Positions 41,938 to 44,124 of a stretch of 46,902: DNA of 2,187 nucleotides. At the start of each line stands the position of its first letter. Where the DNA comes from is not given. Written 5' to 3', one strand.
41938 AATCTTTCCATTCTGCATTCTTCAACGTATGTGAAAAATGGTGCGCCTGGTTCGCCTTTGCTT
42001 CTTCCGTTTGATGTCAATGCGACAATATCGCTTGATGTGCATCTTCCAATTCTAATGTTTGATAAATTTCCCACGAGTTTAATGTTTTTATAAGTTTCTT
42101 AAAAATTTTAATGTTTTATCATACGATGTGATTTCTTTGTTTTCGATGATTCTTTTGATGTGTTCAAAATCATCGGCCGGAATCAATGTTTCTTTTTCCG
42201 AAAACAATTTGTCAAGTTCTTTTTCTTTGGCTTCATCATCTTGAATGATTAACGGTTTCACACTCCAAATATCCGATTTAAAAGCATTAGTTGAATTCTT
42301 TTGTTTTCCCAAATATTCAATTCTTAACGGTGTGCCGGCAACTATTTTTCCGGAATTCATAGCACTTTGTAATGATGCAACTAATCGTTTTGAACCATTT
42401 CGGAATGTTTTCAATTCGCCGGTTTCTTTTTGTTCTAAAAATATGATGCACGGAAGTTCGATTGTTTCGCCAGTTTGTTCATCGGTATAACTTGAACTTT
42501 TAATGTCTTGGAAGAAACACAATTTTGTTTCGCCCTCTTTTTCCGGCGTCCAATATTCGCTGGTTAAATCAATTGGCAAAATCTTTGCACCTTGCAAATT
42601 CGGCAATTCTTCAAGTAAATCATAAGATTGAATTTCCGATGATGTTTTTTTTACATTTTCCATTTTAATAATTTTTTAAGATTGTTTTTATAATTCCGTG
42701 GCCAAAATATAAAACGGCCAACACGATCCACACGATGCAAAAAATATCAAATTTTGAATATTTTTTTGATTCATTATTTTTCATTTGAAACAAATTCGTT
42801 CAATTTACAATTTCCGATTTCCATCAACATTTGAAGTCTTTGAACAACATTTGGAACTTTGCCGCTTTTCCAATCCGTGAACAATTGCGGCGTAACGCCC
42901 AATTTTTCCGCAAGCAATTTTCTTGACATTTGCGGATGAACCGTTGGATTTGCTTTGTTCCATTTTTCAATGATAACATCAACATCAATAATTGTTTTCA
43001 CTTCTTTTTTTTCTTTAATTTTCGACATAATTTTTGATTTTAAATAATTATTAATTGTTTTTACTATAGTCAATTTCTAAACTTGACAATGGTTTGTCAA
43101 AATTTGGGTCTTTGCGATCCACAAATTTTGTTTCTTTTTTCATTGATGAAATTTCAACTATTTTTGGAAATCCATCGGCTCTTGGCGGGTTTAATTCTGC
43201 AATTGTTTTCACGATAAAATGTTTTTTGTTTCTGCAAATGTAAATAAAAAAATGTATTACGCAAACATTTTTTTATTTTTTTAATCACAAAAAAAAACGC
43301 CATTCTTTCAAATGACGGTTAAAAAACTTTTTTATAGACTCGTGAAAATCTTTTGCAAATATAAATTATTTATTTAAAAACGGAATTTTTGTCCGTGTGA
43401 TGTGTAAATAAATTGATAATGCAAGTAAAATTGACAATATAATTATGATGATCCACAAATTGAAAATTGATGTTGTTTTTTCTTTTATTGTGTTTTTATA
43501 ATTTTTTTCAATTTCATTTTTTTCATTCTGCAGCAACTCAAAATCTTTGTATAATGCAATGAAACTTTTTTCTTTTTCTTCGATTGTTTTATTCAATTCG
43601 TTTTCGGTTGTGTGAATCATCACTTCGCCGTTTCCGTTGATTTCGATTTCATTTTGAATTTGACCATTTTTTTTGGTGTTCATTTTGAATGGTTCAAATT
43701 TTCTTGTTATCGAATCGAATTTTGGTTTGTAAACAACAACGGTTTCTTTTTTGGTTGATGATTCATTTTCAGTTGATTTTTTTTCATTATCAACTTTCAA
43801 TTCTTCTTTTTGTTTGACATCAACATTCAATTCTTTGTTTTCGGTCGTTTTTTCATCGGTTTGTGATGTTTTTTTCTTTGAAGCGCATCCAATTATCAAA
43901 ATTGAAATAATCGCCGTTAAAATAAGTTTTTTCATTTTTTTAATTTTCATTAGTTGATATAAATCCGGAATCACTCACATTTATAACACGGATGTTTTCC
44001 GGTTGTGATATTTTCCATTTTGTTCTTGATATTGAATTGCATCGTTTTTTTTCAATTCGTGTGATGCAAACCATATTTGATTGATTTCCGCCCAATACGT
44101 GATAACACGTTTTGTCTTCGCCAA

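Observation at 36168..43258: Exact 25-nt promoter core present three times, each ahead of an orphan or compositionally foreign gene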

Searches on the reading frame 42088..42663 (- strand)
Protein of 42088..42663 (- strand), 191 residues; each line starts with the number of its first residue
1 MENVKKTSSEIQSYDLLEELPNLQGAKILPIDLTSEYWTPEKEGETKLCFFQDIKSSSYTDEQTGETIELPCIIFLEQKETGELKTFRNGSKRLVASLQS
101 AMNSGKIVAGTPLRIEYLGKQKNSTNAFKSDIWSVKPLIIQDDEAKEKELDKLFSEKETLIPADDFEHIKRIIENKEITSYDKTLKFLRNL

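Call 16: search_protein_families(library=pfam, proteins=[window:42088-42663:-], max_evalue=0.01)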
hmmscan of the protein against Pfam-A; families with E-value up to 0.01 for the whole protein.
window:42088-42663:- (191 aa): 0 families

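Call 17: search_protein_families(library=phrogs, proteins=[window:42088-42663:-], max_evalue=0.001)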
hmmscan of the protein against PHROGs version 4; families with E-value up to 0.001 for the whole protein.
window:42088-42663:- (191 aa): 2 families
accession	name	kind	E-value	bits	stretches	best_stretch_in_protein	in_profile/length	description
phrog_14584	-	unknown function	3e-132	439.1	1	1-191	1-191/191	-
phrog_12325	-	unknown function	7.9e-06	27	1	69-136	72-139/143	-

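Call 23: find_related_loci(query=window:42088-42663:-, collection=viral_contigs, flank=10000)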
Query window:42088-42663:- (191 aa) in viral_contigs; peptide patterns used: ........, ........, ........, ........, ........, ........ (x = any residue, [..] = any of these).
45 stretches matched a pattern; 35 encode a relative of the query (tblastn E <= 1e-3); 35 distinct loci.
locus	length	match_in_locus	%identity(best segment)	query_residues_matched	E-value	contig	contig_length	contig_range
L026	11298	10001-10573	69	1-191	9e-88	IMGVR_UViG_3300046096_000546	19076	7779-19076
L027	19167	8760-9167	68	5-140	5e-64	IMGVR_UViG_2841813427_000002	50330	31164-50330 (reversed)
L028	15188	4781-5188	69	5-140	8e-64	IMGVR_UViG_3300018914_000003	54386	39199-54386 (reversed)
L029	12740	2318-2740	65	1-140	4e-62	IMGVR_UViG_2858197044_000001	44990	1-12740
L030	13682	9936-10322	64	11-138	3e-51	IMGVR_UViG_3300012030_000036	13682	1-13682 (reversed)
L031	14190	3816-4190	55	17-140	2e-42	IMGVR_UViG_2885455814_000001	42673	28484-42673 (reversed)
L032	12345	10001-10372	57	17-139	7e-42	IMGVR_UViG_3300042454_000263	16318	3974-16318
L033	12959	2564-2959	53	11-141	4e-39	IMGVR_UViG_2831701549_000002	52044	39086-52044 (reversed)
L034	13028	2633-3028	53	11-141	9e-39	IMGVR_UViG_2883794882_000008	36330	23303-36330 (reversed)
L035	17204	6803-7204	47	7-136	1e-35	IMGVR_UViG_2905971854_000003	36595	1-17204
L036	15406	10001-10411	45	1-141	2e-34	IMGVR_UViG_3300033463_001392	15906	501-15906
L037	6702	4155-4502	49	20-138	2e-30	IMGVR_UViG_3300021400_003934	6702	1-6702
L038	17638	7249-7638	44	8-141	2e-30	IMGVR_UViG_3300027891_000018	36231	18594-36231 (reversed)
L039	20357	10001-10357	49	20-141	3e-30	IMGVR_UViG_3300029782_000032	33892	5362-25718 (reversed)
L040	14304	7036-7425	44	8-141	2e-30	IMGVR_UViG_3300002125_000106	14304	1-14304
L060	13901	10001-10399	43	1-141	2e-27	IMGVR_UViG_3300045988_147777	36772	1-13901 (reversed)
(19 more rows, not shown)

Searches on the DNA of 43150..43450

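Call 85: search_rna_families(source=window, start=43150, end=43450, threshold=evalue, max_evalue=5)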
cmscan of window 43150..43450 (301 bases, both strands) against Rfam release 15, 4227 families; matches with E-value up to 5: 8.
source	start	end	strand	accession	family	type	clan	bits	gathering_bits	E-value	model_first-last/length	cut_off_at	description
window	43210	43274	+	RF02083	OrzO-P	Gene; antitoxin;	-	23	60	0.13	1-76/76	no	OrzO-P RNA antitoxin family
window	43290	43356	-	RF00368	sroB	Gene; sRNA;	-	22.1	44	1.3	1-83/83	no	sroB RNA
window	43251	43324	-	RF01705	Flavo-1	Gene; sRNA;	-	13.7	42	3.8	1-76/76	no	Flavo-1 RNA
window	43242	43278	-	RF00766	mir-335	Gene; miRNA;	-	13.2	64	4.8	23-60/92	no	mir-335 microRNA precursor family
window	43241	43279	-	RF04120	MIR5998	Gene; miRNA;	-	12.6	180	3.1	1-173/173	no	MIR5998 microRNA precursor family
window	43267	43303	-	RF02060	STnc410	Gene; sRNA;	-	11.2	50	4.8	1-158/158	no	Enterobacterial sRNA STnc410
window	43260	43326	-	RF02081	STnc550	Gene; sRNA;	-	10.4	48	2.4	227-304/388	no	Enterobacterial sRNA STnc550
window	43150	43231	+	RF02943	Bacteroidales-2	Gene; sRNA;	-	10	204.3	2.3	307-392/392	5'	Bacteroidales-2 RNA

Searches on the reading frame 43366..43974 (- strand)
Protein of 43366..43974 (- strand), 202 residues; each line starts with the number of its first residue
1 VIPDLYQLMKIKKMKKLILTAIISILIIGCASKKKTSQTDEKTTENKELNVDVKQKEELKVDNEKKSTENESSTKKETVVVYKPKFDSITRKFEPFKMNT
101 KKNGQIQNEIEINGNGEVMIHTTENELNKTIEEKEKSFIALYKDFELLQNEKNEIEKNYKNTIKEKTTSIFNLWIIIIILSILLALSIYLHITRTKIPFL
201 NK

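Call 16: search_protein_families(library=pfam, proteins=[window:43366-43974:-], max_evalue=0.01)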
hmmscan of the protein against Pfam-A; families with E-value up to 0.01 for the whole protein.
window:43366-43974:- (202 aa): 2 families
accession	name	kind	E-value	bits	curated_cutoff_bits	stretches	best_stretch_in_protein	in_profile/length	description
PF11166.13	DUF2951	-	0.0041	17.8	26.7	1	112-190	16-91/98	Protein of unknown function (DUF2951)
PF14799.11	FAM195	-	0.0051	17.6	25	0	33-110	19-97/98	FAM195 family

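Call 17: search_protein_families(library=phrogs, proteins=[window:43366-43974:-], max_evalue=0.001)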
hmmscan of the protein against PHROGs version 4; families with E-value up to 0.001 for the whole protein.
window:43366-43974:- (202 aa): 1 family
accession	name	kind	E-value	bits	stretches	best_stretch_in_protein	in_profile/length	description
phrog_13143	-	unknown function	3.3e-127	422.7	1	9-202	1-194/194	-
